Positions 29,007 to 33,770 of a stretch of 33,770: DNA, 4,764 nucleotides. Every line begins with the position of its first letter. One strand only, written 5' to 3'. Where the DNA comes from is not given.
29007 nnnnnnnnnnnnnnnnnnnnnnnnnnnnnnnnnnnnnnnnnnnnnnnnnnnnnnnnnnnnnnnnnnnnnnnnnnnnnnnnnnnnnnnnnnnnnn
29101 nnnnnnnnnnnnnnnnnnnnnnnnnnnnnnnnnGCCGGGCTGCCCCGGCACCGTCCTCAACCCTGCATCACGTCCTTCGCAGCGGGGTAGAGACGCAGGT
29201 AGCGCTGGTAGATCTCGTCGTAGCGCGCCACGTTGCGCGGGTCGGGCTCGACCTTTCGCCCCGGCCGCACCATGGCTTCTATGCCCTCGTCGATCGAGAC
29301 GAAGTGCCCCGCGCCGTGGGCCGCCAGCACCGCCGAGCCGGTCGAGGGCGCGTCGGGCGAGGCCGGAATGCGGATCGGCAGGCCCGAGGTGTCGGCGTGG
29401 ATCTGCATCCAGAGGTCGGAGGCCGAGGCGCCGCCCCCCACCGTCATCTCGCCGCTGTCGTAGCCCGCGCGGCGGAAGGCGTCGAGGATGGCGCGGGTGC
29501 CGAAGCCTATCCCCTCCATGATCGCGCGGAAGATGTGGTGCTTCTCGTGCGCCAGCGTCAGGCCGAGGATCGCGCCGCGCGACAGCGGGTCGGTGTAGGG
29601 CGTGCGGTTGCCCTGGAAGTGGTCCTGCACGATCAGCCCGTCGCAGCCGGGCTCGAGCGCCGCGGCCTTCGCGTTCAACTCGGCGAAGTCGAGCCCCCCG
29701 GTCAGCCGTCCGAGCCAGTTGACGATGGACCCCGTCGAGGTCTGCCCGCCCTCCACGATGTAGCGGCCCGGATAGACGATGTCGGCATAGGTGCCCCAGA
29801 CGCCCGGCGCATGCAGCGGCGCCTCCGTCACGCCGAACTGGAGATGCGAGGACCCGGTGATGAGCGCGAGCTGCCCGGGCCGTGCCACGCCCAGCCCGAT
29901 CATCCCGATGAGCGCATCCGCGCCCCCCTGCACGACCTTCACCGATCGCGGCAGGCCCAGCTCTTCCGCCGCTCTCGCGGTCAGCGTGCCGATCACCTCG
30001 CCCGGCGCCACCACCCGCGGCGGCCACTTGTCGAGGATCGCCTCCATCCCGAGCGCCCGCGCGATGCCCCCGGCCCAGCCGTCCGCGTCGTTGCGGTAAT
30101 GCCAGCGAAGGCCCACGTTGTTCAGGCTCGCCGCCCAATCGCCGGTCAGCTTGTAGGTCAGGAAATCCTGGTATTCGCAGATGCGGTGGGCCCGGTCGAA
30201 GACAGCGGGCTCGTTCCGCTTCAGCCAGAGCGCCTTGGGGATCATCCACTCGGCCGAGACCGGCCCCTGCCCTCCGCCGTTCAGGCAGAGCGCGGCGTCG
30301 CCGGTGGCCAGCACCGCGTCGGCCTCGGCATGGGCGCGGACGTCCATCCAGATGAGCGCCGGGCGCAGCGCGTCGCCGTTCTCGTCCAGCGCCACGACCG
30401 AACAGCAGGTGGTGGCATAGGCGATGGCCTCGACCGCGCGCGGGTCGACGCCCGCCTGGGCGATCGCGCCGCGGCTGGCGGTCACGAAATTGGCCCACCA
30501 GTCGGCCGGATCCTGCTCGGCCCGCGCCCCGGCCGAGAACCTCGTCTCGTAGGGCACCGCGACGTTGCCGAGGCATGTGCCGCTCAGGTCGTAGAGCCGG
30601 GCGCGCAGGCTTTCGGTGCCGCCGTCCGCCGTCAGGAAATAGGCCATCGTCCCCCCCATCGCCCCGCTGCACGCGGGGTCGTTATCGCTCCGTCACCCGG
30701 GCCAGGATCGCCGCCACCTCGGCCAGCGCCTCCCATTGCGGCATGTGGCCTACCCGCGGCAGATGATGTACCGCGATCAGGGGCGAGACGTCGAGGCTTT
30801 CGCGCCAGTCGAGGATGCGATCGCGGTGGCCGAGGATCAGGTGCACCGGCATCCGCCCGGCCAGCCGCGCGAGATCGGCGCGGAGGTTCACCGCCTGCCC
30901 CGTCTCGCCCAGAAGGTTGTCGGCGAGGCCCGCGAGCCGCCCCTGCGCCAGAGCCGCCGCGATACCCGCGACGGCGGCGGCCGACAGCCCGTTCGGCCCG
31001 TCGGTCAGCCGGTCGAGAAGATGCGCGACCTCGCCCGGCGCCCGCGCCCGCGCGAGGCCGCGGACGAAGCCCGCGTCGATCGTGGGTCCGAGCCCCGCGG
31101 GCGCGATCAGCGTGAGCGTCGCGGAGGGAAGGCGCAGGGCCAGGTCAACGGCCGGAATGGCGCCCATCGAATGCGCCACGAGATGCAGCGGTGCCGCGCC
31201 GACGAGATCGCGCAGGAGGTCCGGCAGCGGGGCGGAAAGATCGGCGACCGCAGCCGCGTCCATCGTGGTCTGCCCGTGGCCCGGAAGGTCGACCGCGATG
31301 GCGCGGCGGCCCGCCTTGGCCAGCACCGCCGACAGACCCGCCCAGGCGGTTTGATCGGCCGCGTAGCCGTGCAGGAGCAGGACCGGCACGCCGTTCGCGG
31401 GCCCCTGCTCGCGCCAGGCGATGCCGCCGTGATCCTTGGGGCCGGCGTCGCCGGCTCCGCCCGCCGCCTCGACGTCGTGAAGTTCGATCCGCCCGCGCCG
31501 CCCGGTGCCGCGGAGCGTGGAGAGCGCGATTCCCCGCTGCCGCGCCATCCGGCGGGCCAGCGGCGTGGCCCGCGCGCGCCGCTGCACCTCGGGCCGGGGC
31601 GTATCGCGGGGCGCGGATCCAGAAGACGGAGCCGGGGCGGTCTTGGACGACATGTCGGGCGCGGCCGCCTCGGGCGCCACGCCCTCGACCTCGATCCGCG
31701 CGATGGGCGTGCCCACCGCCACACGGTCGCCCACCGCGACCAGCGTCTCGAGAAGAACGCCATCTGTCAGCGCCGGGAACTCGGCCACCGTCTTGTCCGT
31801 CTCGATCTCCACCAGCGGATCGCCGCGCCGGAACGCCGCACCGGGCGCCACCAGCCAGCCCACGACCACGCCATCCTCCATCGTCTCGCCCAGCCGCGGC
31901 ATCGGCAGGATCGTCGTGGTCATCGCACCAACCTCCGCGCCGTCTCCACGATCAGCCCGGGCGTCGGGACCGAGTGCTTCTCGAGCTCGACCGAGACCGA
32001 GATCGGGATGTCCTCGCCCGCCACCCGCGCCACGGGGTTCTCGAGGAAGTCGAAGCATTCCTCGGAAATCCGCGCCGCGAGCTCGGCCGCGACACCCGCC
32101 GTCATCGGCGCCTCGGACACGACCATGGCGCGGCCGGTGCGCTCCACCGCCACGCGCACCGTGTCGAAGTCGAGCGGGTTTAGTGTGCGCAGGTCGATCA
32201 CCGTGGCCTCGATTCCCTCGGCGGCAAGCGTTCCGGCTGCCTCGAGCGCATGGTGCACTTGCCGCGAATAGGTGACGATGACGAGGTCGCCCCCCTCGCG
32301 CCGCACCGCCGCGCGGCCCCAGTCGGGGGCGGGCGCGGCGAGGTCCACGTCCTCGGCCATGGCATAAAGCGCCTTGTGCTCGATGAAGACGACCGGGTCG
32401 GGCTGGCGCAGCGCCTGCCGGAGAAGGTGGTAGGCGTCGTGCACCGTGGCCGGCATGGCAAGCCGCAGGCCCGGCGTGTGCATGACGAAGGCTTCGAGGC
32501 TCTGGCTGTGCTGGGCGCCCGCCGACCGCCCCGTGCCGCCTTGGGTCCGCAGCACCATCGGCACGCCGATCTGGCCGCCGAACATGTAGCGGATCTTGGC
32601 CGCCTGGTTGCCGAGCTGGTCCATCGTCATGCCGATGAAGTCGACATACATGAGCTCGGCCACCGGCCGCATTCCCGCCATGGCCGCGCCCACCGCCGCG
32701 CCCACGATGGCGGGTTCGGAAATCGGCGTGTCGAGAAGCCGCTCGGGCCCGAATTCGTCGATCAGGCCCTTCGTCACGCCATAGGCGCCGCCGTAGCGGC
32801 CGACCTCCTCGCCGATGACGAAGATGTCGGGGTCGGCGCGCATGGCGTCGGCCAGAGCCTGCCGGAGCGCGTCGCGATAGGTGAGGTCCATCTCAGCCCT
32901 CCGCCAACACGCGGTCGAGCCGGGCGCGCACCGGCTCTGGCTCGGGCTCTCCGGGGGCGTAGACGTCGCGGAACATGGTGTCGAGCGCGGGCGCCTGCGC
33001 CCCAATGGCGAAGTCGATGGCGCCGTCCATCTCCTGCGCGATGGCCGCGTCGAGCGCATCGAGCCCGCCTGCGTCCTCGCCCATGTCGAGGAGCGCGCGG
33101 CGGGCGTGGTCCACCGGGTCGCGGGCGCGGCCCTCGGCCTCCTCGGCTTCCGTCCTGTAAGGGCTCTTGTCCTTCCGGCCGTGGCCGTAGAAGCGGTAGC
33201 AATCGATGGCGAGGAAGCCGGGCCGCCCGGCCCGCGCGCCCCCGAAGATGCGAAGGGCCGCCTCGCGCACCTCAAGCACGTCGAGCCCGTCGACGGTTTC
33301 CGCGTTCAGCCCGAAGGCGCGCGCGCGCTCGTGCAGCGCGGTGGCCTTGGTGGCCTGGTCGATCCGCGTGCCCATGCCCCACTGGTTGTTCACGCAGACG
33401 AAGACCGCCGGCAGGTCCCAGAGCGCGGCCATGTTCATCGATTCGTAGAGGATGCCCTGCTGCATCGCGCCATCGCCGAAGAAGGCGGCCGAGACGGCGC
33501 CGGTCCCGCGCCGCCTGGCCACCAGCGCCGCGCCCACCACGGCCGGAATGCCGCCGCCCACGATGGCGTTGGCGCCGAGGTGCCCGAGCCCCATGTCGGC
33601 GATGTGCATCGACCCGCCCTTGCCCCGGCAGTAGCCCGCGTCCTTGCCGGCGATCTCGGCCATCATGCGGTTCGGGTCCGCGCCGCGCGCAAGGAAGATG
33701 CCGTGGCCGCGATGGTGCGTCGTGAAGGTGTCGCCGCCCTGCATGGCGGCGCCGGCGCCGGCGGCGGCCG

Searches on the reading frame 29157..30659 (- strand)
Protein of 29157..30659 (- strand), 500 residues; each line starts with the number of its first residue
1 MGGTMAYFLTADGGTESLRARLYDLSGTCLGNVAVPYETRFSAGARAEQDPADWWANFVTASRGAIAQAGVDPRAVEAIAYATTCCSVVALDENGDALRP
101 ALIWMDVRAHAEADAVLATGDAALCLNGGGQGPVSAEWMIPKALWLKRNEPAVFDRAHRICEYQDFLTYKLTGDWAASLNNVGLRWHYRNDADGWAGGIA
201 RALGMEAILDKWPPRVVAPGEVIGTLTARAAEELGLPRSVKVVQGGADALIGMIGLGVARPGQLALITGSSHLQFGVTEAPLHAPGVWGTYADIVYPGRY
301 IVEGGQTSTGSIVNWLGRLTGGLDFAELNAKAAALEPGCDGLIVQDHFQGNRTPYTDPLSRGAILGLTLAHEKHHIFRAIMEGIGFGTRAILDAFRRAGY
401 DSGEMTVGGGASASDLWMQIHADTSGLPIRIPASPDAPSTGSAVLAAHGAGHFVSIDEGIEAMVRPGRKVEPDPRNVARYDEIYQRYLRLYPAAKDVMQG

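Call 13: search_protein_families(library=pfam, proteins=[window:29157-30659:-], max_evalue=0.01)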
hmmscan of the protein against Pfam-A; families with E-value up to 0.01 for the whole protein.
window:29157-30659:- (500 aa): 2 families
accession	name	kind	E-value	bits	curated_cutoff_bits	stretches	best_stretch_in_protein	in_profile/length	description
PF02782.22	FGGY_C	-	3.7e-38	131.7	27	1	265-449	2-197/198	FGGY family of carbohydrate kinases, C-terminal domain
PF00370.27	FGGY_N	-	4.7e-32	112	28.8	1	7-255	1-245/245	FGGY family of carbohydrate kinases, N-terminal domain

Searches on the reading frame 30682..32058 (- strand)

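Call 13: search_protein_families(library=pfam, proteins=[window:30682-32058:-], max_evalue=0.01)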
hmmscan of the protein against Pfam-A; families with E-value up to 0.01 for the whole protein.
window:30682-32058:- (458 aa): 7 families
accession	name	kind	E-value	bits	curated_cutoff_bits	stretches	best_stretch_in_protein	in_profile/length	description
PF12697.13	Abhydrolase_6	-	1.4e-18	68.8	26.3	1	226-450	1-216/217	Alpha/beta hydrolase family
PF00364.28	Biotin_lipoyl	-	4.8e-16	58.8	22.1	1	51-122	3-73/73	Biotin-requiring enzyme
PF00561.26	Abhydrolase_1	-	8.9e-14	52.2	25.8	1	225-443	2-243/245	alpha/beta hydrolase fold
PF02817.22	E3_binding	-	1.1e-12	48.4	23.7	1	163-197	2-36/36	e3 binding domain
PF12146.15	Hydrolase_4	-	2.7e-09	37.1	27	1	226-322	7-111/239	Serine aminopeptidase, S33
PF00975.26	Thioesterase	-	4.1e-05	24.3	26.4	1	243-313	20-90/226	Thioesterase domain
PF13437.12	HlyD_3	-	0.0072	17.5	22.2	0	96-123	4-31/106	HlyD family secretion protein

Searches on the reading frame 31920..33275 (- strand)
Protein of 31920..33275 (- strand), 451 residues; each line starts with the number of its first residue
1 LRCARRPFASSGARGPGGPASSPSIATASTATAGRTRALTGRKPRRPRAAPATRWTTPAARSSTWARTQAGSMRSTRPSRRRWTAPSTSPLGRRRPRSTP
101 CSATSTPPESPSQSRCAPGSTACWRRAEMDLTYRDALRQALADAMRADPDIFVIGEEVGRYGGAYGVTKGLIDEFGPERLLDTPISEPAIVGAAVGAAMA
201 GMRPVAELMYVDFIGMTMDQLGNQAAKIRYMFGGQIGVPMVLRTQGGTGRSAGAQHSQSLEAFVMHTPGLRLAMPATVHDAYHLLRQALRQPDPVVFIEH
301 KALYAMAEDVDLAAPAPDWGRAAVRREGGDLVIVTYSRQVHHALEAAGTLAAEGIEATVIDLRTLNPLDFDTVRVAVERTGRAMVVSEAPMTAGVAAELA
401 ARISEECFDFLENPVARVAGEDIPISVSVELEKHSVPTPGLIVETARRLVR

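Call 61: search_protein_families(library=pfam, proteins=[window:31920-33275:-], max_evalue=0.01)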
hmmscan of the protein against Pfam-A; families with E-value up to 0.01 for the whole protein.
window:31920-33275:- (451 aa): 2 families
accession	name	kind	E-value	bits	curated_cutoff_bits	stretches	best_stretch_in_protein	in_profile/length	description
PF02779.29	Transket_pyr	-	2.6e-42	144.9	27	1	131-304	3-172/174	Transketolase, pyrimidine binding domain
PF02780.25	Transketolase_C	-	5e-36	123.8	25.9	1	320-439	1-121/124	Transketolase, C-terminal domain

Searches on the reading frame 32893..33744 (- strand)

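Call 13: search_protein_families(library=pfam, proteins=[window:32893-33744:-], max_evalue=0.01)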
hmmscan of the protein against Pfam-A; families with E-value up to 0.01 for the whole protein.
window:32893-33744:- (283 aa): 3 families
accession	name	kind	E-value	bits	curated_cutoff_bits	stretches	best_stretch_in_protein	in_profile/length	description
PF00676.26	E1_dh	-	1.4e-52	179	22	1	3-223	45-267/300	Dehydrogenase E1 component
PF02775.26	TPP_enzyme_C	-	6.9e-05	23.1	21.9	1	59-133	27-95/151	Thiamine pyrophosphate enzyme, C-terminal TPP binding domain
PF13292.11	DXP_synthase_N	-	0.0023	17.7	21.2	1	66-125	117-176/274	1-deoxy-D-xylulose-5-phosphate synthase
